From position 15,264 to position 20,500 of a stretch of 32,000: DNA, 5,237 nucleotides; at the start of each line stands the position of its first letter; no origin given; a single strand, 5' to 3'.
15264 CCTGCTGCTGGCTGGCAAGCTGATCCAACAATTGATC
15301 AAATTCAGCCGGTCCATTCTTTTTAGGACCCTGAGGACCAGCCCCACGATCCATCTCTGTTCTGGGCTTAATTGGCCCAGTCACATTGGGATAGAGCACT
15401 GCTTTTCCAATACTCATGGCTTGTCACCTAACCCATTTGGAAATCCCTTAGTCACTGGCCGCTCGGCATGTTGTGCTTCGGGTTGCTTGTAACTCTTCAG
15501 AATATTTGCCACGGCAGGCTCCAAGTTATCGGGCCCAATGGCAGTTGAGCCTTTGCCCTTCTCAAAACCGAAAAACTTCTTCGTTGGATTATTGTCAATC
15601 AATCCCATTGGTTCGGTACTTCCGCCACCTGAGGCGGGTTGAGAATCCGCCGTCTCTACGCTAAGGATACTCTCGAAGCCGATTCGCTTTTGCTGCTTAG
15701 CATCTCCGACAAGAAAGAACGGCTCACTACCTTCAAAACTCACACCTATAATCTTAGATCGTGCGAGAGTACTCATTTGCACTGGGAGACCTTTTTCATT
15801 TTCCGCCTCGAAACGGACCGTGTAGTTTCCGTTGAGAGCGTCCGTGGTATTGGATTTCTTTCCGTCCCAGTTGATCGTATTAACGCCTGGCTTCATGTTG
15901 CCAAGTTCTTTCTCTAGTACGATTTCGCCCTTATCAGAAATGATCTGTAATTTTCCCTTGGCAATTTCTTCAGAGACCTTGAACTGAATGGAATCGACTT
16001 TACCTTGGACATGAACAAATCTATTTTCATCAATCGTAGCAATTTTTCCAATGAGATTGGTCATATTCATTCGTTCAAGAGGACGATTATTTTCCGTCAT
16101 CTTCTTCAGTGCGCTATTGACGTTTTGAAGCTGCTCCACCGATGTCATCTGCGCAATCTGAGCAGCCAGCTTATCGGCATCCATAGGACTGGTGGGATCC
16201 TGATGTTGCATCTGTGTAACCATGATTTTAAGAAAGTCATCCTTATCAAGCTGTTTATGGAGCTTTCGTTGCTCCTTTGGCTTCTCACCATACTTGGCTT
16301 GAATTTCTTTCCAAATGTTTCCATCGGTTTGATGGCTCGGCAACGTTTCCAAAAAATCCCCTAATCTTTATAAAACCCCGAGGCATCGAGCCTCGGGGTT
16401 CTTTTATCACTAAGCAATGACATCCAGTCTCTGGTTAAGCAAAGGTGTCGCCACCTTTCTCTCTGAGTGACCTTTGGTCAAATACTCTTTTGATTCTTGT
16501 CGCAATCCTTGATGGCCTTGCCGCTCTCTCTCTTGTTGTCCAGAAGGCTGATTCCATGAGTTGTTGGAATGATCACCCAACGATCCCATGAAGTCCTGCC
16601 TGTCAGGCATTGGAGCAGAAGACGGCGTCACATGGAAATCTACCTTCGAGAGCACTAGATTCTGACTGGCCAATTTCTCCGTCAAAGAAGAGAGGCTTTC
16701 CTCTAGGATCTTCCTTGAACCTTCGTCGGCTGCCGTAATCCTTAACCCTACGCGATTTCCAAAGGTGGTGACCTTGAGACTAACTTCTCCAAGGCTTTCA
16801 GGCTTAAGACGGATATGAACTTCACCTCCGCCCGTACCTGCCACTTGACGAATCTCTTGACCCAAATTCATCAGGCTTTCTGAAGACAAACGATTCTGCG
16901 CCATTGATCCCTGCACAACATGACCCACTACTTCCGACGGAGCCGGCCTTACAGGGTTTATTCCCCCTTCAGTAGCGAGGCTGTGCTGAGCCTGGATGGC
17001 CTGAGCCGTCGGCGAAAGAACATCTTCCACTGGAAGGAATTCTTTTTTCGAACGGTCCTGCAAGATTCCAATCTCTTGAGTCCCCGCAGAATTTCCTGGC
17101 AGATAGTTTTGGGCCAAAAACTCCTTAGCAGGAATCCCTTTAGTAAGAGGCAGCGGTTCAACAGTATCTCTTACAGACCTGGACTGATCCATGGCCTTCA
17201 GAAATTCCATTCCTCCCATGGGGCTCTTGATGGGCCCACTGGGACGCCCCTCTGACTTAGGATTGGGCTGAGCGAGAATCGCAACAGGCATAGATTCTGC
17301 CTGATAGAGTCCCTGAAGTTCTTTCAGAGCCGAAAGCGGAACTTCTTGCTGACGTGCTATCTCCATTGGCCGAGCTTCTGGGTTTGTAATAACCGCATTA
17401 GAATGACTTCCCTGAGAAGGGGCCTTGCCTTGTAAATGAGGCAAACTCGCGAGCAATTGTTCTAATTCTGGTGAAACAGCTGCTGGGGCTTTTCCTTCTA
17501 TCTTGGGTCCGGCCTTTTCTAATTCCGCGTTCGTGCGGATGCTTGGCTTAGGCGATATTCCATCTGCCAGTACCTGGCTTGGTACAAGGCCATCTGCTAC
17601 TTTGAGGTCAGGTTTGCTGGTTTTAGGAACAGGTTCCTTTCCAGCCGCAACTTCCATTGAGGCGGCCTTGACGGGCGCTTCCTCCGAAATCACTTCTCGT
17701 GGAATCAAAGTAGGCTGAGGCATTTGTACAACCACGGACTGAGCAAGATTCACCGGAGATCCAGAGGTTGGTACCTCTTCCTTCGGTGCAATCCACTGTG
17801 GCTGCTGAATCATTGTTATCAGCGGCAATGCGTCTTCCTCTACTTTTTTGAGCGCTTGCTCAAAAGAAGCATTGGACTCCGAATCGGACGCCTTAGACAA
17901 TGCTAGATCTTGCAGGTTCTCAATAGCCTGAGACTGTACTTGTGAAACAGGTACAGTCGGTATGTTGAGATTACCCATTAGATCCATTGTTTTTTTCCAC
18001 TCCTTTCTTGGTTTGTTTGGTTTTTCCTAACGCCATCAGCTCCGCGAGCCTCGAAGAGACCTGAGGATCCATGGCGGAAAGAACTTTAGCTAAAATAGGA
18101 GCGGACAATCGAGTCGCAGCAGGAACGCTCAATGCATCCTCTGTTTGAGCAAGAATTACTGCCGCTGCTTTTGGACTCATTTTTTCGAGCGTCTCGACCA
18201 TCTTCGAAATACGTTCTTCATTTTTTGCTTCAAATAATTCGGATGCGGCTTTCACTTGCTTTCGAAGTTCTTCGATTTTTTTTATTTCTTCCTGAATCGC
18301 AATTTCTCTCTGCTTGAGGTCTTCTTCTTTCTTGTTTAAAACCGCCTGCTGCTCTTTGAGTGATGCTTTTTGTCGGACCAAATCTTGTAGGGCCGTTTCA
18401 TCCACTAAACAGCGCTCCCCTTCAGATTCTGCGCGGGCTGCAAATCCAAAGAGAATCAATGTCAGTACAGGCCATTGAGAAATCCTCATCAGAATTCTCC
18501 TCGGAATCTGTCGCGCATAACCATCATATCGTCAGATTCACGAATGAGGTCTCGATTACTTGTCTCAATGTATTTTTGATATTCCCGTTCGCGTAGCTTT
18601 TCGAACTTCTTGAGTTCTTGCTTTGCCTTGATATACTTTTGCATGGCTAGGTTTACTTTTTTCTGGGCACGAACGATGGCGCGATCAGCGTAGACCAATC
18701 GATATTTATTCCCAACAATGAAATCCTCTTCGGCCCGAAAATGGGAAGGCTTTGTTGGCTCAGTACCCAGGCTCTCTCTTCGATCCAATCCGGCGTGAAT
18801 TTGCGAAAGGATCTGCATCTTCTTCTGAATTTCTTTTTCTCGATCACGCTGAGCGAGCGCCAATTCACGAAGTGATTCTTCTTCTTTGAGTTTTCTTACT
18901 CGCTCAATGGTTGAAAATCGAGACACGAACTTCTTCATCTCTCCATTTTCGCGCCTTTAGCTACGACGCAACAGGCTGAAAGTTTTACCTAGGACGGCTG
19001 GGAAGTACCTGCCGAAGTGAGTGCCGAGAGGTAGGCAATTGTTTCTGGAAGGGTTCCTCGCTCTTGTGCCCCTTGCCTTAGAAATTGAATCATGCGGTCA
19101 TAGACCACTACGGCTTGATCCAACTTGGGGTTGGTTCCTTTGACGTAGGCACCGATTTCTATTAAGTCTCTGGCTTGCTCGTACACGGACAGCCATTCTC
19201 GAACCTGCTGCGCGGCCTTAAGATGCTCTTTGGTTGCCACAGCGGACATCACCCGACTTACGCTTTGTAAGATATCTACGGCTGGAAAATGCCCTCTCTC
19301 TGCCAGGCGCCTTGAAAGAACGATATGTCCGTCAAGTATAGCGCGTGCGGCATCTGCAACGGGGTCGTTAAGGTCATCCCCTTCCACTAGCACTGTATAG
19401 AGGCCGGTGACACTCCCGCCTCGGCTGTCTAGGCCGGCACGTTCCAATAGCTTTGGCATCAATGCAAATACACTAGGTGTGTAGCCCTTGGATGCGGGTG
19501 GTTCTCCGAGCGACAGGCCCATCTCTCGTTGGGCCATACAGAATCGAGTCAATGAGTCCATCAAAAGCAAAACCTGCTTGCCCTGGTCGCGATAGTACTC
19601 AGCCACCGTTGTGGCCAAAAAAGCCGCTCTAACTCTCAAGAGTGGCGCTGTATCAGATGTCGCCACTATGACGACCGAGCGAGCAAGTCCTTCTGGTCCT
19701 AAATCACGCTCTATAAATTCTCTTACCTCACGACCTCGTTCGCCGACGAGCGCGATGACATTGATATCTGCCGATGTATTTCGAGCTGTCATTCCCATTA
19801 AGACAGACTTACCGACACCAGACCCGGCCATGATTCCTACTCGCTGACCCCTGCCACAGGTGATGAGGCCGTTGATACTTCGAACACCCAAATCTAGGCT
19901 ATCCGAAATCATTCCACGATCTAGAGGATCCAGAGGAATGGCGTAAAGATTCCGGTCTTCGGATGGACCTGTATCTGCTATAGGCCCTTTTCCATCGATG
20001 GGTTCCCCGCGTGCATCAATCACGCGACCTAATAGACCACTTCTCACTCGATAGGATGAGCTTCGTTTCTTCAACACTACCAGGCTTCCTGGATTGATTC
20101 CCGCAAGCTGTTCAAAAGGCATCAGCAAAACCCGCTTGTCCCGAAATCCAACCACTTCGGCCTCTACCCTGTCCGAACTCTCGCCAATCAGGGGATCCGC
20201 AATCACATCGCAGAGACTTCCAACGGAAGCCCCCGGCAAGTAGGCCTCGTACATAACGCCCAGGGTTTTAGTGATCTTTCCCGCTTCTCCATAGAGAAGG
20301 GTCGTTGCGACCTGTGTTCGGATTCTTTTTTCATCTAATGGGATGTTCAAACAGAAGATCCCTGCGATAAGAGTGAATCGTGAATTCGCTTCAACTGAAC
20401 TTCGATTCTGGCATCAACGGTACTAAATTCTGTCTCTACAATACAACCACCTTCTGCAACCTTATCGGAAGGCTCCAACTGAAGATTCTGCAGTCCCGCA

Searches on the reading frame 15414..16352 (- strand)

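Call 15: search_protein_families(library=pfam, proteins=[window:15414-16352:-], max_evalue=0.001)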
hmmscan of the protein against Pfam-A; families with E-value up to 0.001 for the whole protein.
window:15414-16352:- (312 aa): 2 families
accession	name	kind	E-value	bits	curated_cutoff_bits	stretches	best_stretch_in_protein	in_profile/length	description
PF03963.19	FlgD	-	1.1e-20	74.1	27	1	26-83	17-74/75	Flagellar hook capping protein - N-terminal region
PF13860.13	FlgD_ig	-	9.4e-12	45.2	27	1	116-186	8-78/79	FlgD Ig-like domain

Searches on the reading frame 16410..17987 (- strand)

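Call 15: search_protein_families(library=pfam, proteins=[window:16410-17987:-], max_evalue=0.001)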
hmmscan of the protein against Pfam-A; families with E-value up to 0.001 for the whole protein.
window:16410-17987:- (525 aa): 1 family
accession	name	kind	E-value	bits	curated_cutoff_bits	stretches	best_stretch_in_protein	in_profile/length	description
PF02120.21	Flg_hook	-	6.6e-14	51.9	29.8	1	379-456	4-81/85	Flagellar hook-length control protein FliK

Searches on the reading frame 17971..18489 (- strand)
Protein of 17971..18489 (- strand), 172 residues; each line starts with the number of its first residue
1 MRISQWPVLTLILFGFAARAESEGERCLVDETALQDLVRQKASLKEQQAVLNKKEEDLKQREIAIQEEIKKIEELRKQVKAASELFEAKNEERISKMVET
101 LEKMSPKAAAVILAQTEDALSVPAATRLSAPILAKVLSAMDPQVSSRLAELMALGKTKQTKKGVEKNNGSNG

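Call 15: search_protein_families(library=pfam, proteins=[window:17971-18489:-], max_evalue=0.001)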
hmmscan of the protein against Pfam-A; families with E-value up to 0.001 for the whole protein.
window:17971-18489:- (172 aa): 1 family
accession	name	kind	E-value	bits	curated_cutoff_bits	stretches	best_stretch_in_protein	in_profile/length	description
PF09893.14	DUF2120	-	0.00078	19.9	25.3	0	35-112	29-108/136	Uncharacterized protein conserved in archaea (DUF2120)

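Call 25: search_protein_families(library=pfam, proteins=[window:17971-18489:-], max_evalue=10)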
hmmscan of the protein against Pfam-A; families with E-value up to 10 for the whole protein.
window:17971-18489:- (172 aa): 10 families
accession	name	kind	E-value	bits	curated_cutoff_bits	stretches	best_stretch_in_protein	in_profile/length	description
PF09893.14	DUF2120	-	0.00078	19.9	25.3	1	35-112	29-108/136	Uncharacterized protein conserved in archaea (DUF2120)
PF16113.10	ECH_2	-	0.0018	18.3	27.2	1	36-122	183-278/335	Enoyl-CoA hydratase/isomerase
PF01519.22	DUF16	-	0.014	16.3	40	1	40-105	32-96/104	Protein of unknown function DUF16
PF12072.13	RNase_Y_N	-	0.02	14.7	32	1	35-125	78-168/201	RNase Y N-terminal region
PF14711.11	Nitr_red_bet_C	-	0.023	14.7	27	1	63-104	15-56/81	Respiratory nitrate reductase beta C-terminal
PF24862.1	SUS_EPBD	-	0.057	14.3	27.7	1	37-103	14-79/88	Sucrose synthase EPBD domain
PF12192.13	CBP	-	0.15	12.7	25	1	79-128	11-60/78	Fungal calcium binding protein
PF10186.14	ATG14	-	0.21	11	33.2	1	36-106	63-136/347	Vacuolar sorting 38 and autophagy-related subunit 14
PF06216.16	RTBV_P46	-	0.3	10.4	25.6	1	40-95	79-129/389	Rice tungro bacilliform virus P46 protein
PF14357.11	DUF4404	-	3.1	9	27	1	51-112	5-71/83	Domain of unknown function (DUF4404)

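Call 52: search_solved_structures(query=window:17971-18489:-, max_evalue=10)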
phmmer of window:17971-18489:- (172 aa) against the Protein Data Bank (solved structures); distinct sequences matched with E-value up to 10: 11.
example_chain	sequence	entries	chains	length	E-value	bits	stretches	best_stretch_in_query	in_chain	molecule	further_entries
1in5_A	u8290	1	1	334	0.019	18.5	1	64-140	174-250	HOLLIDAY JUNCTION DNA HELICASE RUVB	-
1in8_A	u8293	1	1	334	0.019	18.5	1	64-140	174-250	HOLLIDAY JUNCTION DNA HELICASE RUVB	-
1in4_A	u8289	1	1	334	0.023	18.2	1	64-140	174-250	HOLLIDAY JUNCTION DNA HELICASE RUVB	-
1in6_A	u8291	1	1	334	0.023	18.2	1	64-140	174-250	HOLLIDAY JUNCTION DNA HELICASE RUVB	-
1in7_A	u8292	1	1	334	0.028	17.9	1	66-140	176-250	HOLLIDAY JUNCTION DNA HELICASE RUVB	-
5vr2_A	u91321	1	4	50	0.36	14.4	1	31-72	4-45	Myocilin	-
1j7k_A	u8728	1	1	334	0.37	14.3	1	64-140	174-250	HOLLIDAY JUNCTION DNA HELICASE RUVB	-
5hyp_B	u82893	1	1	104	1.2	12.6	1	48-87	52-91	M28 protein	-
5xjc_Z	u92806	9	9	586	2.2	11.8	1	59-120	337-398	Pre-mRNA-splicing factor SLU7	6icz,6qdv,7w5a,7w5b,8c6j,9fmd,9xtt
2kpo_A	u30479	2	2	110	3.7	11.1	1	68-122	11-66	rossmann 2x2 fold protein | De novo designed rossmann 2x2 fold protein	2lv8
2xzr_A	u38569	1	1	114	6.3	10.3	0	37-86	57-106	IMMUNOGLOBULIN-BINDING PROTEIN EIBD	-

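Call 54: search_protein_families(library=ncbifam, proteins=[window:17971-18489:-], max_evalue=1)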
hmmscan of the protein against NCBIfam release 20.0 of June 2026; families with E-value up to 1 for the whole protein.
window:17971-18489:- (172 aa): 15 families
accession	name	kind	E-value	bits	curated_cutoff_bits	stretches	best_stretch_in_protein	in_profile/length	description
NF047368.1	collar_FlbB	equivalog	4.5e-05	23.3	110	1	34-120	66-151/193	periplasmic-type flagellar collar protein FlbB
NF000997.0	PRK00106.1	equivalog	0.00092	17.9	937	1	37-129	106-191/535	ribonuclease Y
TIGR03319.1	RNase_Y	equivalog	0.0047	15.5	454.35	1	34-127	75-168/514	ribonuclease Y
TIGR00261.1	traB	subfamily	0.0094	14.9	178.35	1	62-114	124-178/380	TraB family protein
NF050066.1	LPSTprtrPglK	equivalog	0.01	14.3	1000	1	32-90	312-369/558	BC-type lipopolysaccharide transporter PglK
NF001977.0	PRK00766.1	equivalog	0.042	13.1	235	1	50-134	104-184/195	hypothetical protein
TIGR00344.1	alaS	equivalog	0.071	11.3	457.05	1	43-116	699-799/847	alanine--tRNA ligase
NF052682.1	morpho_FcmC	equivalog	0.075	13.3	90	1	49-124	46-121/159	filament morphology membrane protein FcmC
NF004127.0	PRK05617.1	subfamily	0.12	11.6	274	1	35-121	200-288/356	3-hydroxyisobutyryl-CoA hydrolase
TIGR03495.1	phage_LysB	equivalog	0.15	12.4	92.75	1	31-97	22-87/135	Rz-like lysis system protein LysB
NF033885.1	conj_TraP_IncI1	equivalog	0.15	11.7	135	1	42-117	75-146/217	conjugal transfer protein TraP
NF045780.1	TrlF_fam_ATP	equivalog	0.15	10.7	350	1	30-102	635-707/944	TrlF family AAA-like ATPase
TIGR00237.1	xseA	equivalog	0.17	11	180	1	31-108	269-346/389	exodeoxyribonuclease VII large subunit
TIGR04211.1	SH3_and_anchor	equivalog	0.57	9.7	65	1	38-90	58-110/198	TIGR04211 family SH3 domain-containing protein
NF043073.1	MMSYN1_0195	equivalog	0.9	7.6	1250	0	48-145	408-506/1021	spermidine/putrescine ABC transporter permease/substrate-binding protein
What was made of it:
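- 17971..18489 (-): 172-aa FlgY/FlbB/MotE-like E-ring candidate between fliJ and fliK. The best NCBIfam family is collar_FlbB at E 4.5e-5, below its cutoff (call 54).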

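Call 91: find_homologous_proteins(query=window:17971-18489:-, max_evalue=0.001)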
Query window:17971-18489:- (172 aa): 2 proteins with E <= 0.001 among 178 candidates.
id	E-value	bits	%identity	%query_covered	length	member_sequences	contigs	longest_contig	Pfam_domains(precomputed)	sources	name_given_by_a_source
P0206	2.0e-96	338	100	100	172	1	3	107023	-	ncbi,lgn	-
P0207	2.7e-21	94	46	77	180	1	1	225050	-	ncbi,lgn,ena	-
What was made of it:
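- Tried and rejected: The homologue search for the FlgY candidate returned only two proteins, too few for a profile (call 91).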

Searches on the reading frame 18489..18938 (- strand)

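Call 15: search_protein_families(library=pfam, proteins=[window:18489-18938:-], max_evalue=0.001)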
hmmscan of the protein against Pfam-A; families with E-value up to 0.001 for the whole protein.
window:18489-18938:- (149 aa): 1 family
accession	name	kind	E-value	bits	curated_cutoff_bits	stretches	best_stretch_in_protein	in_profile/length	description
PF02050.21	FliJ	-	2.2e-10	41.3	28.4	1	20-141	1-121/123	Flagellar FliJ protein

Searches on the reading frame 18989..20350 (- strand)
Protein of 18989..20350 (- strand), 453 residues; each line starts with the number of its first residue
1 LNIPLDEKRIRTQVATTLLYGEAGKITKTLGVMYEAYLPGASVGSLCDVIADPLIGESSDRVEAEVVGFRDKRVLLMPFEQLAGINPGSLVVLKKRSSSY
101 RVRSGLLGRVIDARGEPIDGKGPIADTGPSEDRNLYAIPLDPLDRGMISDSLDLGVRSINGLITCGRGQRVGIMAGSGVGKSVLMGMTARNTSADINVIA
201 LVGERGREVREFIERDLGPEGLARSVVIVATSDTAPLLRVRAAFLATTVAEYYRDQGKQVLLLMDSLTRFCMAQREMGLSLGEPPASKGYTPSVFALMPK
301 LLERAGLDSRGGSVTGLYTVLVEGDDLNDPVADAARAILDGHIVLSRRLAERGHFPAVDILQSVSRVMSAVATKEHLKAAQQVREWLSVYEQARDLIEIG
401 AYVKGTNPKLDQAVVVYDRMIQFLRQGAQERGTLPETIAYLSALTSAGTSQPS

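Call 15: search_protein_families(library=pfam, proteins=[window:18989-20350:-], max_evalue=0.001)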
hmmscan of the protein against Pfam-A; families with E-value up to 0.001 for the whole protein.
window:18989-20350:- (453 aa): 2 families
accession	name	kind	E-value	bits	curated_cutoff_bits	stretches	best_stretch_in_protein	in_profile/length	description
PF00006.31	ATP-synt_ab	-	2.2e-88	295.9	29.5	1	155-365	1-213/213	ATP synthase alpha/beta family, nucleotide-binding domain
PF18269.6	T3SS_ATPase_C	-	2.3e-25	88.7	22.7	1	373-442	2-71/72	T3SS EscN ATPase C-terminal domain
